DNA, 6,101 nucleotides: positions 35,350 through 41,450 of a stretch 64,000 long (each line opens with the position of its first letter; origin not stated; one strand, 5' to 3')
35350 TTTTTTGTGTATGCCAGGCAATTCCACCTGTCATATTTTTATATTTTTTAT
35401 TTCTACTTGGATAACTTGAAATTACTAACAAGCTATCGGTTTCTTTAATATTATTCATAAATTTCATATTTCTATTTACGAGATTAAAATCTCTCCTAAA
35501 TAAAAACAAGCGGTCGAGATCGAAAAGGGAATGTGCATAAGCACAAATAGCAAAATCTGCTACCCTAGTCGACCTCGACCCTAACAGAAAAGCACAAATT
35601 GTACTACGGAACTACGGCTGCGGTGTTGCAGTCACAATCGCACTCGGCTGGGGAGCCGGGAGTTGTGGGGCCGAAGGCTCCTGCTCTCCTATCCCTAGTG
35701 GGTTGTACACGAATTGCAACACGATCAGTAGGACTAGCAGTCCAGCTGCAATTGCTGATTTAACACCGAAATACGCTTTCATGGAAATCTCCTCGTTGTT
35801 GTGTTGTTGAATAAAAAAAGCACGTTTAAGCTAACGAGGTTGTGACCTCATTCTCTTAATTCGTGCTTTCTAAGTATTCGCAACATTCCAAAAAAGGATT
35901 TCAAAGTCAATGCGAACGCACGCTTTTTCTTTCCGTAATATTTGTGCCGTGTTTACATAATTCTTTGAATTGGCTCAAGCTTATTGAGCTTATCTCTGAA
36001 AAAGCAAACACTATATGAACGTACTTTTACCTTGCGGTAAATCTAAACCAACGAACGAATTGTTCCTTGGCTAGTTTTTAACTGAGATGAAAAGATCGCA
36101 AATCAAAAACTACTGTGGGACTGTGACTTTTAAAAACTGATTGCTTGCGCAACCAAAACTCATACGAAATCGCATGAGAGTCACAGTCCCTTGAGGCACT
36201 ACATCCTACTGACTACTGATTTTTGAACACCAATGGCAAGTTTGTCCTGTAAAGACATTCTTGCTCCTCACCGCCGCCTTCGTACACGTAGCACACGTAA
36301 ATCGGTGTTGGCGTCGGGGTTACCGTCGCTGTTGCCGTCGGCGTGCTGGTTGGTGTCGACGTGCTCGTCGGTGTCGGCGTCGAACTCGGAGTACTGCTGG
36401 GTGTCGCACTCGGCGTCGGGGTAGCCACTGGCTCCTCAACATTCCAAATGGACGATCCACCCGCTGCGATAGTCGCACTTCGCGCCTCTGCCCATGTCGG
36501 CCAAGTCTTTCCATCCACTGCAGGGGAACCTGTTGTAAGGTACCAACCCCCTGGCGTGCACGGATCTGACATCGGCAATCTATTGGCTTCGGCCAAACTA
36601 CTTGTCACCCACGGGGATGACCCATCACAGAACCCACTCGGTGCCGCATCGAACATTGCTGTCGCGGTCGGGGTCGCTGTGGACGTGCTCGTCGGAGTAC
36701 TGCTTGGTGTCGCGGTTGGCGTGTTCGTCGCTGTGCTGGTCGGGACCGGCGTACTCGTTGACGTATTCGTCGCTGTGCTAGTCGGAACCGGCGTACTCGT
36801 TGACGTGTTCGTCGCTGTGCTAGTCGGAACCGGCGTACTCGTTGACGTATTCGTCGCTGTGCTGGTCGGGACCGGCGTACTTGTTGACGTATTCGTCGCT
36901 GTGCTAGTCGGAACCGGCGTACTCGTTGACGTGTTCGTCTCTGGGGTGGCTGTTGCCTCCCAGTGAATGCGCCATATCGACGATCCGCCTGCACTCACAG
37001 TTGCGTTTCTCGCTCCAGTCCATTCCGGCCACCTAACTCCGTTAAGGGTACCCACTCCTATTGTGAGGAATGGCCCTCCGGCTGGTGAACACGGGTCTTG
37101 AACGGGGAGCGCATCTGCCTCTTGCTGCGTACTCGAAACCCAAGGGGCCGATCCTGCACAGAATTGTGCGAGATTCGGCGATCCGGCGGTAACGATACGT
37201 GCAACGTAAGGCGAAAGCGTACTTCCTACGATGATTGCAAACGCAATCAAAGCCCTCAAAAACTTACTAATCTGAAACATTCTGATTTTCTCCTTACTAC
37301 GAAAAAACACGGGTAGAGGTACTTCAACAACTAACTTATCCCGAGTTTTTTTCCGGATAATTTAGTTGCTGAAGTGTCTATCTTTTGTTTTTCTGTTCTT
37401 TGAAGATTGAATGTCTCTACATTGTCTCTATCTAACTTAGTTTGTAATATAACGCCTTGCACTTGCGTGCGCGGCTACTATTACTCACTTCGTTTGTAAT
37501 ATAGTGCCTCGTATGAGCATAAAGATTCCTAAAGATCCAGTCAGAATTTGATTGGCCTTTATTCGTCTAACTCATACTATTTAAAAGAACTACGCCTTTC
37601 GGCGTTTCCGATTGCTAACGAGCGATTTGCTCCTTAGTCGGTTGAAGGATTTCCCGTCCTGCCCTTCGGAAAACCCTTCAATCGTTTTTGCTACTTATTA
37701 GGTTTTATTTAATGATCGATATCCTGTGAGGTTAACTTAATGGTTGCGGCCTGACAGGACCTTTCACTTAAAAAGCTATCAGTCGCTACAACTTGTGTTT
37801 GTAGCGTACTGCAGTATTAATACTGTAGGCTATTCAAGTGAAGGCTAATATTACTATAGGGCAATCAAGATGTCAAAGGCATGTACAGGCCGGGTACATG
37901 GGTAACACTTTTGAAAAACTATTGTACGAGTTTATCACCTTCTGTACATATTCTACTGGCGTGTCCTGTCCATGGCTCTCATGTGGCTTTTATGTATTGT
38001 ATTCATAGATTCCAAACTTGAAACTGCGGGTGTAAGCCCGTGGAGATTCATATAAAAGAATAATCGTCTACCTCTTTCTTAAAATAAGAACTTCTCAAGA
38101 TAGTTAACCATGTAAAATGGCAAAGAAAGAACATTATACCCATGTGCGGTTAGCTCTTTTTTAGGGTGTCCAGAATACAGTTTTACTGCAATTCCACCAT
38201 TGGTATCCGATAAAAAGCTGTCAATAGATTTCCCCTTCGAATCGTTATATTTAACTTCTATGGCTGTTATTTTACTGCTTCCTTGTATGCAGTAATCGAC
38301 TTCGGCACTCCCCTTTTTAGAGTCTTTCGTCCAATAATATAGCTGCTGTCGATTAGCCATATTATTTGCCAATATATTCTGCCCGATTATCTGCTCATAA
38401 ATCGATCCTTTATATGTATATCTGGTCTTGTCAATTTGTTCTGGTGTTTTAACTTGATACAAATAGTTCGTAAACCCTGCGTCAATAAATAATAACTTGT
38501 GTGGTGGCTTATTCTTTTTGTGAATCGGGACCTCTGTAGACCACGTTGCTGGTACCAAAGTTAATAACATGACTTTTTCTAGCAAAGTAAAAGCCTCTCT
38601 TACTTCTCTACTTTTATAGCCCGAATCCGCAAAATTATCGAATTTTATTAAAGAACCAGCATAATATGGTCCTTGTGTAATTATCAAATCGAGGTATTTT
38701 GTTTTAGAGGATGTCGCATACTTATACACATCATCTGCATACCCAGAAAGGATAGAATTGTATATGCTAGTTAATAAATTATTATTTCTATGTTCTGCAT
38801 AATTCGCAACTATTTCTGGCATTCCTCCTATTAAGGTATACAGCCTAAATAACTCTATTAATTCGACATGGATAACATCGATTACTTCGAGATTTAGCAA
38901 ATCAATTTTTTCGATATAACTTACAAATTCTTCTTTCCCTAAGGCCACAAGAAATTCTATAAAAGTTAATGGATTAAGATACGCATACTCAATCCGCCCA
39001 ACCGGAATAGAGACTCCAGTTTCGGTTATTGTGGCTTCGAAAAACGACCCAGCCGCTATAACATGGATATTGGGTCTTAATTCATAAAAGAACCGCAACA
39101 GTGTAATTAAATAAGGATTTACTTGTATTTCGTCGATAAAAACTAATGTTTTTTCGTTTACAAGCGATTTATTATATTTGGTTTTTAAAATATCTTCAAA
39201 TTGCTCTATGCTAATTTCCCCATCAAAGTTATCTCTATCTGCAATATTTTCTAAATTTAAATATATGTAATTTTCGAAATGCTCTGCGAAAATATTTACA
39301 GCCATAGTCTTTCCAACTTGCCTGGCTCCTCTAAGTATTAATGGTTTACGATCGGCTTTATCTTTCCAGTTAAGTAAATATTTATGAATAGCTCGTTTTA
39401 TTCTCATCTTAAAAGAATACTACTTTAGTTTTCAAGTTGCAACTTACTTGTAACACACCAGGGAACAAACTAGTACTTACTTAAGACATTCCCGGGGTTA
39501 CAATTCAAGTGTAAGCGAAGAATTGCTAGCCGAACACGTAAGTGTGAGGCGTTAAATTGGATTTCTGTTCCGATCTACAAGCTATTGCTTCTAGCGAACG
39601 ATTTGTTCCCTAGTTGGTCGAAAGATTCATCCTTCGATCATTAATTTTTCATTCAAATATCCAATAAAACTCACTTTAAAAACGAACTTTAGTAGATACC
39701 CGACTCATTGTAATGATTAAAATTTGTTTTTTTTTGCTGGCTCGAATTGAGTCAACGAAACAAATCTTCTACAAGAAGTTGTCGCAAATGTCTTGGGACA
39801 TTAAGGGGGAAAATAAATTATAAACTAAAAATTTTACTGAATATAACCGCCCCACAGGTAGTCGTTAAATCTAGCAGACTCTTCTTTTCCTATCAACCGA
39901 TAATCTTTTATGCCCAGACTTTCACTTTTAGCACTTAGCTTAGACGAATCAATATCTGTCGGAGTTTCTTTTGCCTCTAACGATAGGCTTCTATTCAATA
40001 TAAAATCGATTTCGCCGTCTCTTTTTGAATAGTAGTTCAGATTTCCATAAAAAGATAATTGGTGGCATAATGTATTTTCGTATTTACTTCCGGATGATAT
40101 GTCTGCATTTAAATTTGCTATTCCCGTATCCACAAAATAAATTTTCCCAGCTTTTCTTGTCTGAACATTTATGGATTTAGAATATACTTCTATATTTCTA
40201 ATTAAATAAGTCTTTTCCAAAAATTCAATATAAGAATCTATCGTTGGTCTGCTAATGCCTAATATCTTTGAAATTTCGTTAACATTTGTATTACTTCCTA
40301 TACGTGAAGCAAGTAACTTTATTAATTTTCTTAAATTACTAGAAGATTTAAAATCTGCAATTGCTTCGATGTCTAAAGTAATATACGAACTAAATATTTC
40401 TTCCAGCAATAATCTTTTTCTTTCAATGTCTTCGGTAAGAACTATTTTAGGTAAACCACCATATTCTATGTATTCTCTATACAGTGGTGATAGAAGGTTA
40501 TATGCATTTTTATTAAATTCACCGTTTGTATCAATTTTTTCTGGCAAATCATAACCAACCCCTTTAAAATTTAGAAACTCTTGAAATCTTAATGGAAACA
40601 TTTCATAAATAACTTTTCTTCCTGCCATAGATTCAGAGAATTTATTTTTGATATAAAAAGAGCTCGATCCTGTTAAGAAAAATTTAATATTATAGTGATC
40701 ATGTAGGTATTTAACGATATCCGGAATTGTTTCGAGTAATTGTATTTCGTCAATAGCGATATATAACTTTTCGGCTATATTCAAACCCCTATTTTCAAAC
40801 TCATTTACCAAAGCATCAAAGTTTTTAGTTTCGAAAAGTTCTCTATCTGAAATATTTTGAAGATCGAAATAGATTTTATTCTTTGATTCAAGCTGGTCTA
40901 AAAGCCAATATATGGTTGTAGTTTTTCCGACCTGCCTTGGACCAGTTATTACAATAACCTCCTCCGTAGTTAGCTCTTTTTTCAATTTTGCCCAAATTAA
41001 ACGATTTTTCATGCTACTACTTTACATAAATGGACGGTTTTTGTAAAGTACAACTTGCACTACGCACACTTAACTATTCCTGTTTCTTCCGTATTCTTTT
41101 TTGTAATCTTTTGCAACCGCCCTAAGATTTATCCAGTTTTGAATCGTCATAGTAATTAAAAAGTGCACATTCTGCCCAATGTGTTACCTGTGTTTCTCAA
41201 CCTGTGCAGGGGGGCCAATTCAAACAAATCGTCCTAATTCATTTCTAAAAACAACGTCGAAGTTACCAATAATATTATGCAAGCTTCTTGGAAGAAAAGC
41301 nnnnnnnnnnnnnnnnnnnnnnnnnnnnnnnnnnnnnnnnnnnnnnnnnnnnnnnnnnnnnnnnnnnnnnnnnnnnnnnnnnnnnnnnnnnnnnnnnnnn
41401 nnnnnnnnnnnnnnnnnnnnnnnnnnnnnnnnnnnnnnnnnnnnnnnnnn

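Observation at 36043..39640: Conserved ~35-50-nt motif repeated in the long 5' regions of three consecutive island genes, differing only by transitions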

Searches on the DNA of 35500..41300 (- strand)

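Call 38: search_rna_families(source=window, start=35500, end=41300, threshold=evalue, max_evalue=10, show_alignments=3)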
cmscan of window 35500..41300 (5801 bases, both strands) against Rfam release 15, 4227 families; matches with E-value up to 10: 2.
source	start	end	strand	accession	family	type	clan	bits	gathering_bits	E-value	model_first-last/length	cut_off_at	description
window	37780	37812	+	RF03706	mir-2253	Gene; miRNA;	-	18.2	47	6.4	12-45/57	no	mir-2253 microRNA precursor family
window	35680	35766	-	RF02186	ST7-OT3_4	Gene; lncRNA;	-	13.9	80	7.5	1-73/73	no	ST7 overlapping transcript 3 conserved region 4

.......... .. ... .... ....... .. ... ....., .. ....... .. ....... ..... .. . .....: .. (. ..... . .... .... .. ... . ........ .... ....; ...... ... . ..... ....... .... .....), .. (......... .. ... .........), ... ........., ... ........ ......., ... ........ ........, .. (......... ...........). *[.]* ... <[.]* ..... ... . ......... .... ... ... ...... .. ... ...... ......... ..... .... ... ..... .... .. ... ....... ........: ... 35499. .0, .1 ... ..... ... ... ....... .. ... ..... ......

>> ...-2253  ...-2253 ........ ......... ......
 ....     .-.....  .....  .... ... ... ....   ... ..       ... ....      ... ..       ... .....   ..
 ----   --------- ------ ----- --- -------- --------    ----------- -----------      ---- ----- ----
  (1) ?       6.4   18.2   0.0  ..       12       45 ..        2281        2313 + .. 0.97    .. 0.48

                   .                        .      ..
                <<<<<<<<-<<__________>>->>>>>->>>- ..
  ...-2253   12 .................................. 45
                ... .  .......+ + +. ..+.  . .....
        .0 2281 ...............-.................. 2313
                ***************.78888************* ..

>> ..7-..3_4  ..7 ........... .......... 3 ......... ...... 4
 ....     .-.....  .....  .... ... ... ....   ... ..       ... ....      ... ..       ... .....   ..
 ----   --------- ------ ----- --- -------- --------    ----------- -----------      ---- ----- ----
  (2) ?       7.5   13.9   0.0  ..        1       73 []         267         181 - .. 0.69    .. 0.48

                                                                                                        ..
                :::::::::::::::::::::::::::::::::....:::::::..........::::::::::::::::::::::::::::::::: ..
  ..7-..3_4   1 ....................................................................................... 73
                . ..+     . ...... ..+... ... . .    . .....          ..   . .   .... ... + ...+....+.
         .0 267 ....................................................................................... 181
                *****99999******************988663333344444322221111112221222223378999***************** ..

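Call 58: search_rna_families(sources=[L003, L009, L011, L004], threshold=gathering)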
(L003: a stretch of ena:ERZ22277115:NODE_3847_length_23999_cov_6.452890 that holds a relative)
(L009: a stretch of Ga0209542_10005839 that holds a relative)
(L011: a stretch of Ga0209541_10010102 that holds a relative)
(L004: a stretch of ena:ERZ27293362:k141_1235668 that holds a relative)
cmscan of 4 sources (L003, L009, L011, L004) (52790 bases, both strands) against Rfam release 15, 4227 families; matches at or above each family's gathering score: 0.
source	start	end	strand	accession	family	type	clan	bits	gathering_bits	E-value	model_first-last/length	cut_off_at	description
